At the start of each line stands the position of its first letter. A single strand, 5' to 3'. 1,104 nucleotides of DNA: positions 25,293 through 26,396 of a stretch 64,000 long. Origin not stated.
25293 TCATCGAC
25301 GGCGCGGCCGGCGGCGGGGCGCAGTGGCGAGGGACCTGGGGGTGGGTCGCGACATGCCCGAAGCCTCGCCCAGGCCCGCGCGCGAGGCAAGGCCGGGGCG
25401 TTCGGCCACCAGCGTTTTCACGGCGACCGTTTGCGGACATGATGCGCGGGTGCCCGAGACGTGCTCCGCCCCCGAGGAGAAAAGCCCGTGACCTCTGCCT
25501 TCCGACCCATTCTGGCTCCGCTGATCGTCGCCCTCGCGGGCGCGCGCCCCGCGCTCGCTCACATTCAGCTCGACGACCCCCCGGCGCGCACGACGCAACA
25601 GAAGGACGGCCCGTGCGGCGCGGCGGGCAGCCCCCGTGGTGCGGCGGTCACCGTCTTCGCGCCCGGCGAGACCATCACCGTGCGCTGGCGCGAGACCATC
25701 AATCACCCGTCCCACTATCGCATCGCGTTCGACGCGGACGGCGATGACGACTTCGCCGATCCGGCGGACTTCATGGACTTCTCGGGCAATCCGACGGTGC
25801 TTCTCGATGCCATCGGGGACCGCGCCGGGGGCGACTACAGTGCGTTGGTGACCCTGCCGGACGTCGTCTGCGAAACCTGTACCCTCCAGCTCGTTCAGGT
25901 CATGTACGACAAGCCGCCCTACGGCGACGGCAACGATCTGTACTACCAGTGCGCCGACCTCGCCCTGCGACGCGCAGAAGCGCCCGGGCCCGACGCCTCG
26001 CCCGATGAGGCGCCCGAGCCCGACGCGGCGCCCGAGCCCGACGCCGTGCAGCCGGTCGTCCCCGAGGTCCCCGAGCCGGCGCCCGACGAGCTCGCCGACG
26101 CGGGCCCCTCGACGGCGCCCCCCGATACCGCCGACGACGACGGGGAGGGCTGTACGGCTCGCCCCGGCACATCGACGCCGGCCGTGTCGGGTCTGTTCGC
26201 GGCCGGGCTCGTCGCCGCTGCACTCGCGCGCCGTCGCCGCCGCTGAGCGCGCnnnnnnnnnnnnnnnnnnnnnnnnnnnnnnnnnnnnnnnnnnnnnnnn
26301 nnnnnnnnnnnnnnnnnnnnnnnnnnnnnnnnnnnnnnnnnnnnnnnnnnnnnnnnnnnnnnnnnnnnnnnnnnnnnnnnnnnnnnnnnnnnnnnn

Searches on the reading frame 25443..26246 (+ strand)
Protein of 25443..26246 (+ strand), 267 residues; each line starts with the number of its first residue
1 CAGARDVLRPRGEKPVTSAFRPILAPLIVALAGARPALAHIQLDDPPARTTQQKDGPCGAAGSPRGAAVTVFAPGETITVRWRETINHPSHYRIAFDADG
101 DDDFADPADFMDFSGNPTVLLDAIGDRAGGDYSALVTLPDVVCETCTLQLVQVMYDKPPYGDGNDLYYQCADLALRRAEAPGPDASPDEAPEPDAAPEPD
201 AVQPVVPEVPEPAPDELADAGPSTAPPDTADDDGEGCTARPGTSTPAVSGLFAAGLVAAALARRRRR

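Call 69: search_protein_families(library=ncbifam, proteins=[window:25443-26246:+], max_evalue=1)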
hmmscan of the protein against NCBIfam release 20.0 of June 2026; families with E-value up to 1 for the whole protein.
window:25443-26246:+ (267 aa): 4 families
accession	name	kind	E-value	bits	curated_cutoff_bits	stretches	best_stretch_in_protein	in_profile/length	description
NF043005.1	sce4755_fam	hypoth_equivalog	5.5e-47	159.5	75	1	34-173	3-145/146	SCE4755 family polysaccharide monooxygenase-like protein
TIGR03901.2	MYXO-CTERM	domain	0.00067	20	20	1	234-267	3-34/34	MYXO-CTERM sorting domain-containing protein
NF045638.1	Mrt_dep_phytase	exception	0.033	12.9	440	1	224-267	389-429/430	myxosortase-dependent phytase-like phosphatase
NF041894.1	MXAN_6652_fam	equivalog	0.12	12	200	1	223-265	169-203/203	MXAN_6652 family MXYO-CTERM-anchored protein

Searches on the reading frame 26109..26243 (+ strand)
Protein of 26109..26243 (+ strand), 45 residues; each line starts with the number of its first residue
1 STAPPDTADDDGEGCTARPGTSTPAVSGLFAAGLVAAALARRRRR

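Call 69: search_protein_families(library=ncbifam, proteins=[window:26109-26243:+], max_evalue=1)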
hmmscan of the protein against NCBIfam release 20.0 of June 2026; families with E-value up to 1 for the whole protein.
seq(45 aa): 9 families
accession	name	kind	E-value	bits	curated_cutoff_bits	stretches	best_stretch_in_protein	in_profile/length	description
TIGR03901.2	MYXO-CTERM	domain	8.8e-06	26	20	1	12-45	3-34/34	MYXO-CTERM sorting domain-containing protein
NF058571.1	GVDTG_CTERM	domain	0.014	15.7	29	1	12-44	9-44/44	GVDTG sorting domain-containing protein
NF041936.1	MXAN_0125_fam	equivalog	0.016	15.3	65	1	10-45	141-169/169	MXAN_0125 family MYXO-CTERM protein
NF045638.1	Mrt_dep_phytase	exception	0.017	13.9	440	1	7-45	395-429/430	myxosortase-dependent phytase-like phosphatase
TIGR02595.1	PEP_CTERM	domain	0.037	14.9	16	1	24-45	4-24/24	PEP-CTERM sorting domain-containing protein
NF041894.1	MXAN_6652_fam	equivalog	0.051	13.1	200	1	6-43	170-203/203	MXAN_6652 family MXYO-CTERM-anchored protein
NF033507.3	Loki-CTERM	subfamily_domain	0.11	12.8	19.9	1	29-45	10-26/27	Loki-CTERM sorting domain-containing protein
TIGR01167.1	LPXTG_anchor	domain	0.15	12.8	15.9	1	21-45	10-33/34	LPXTG cell wall anchor domain-containing protein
TIGR03370.1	VPLPA-CTERM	domain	0.52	10.4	25.35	1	24-45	4-25/25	VPLPA-CTERM sorting domain-containing protein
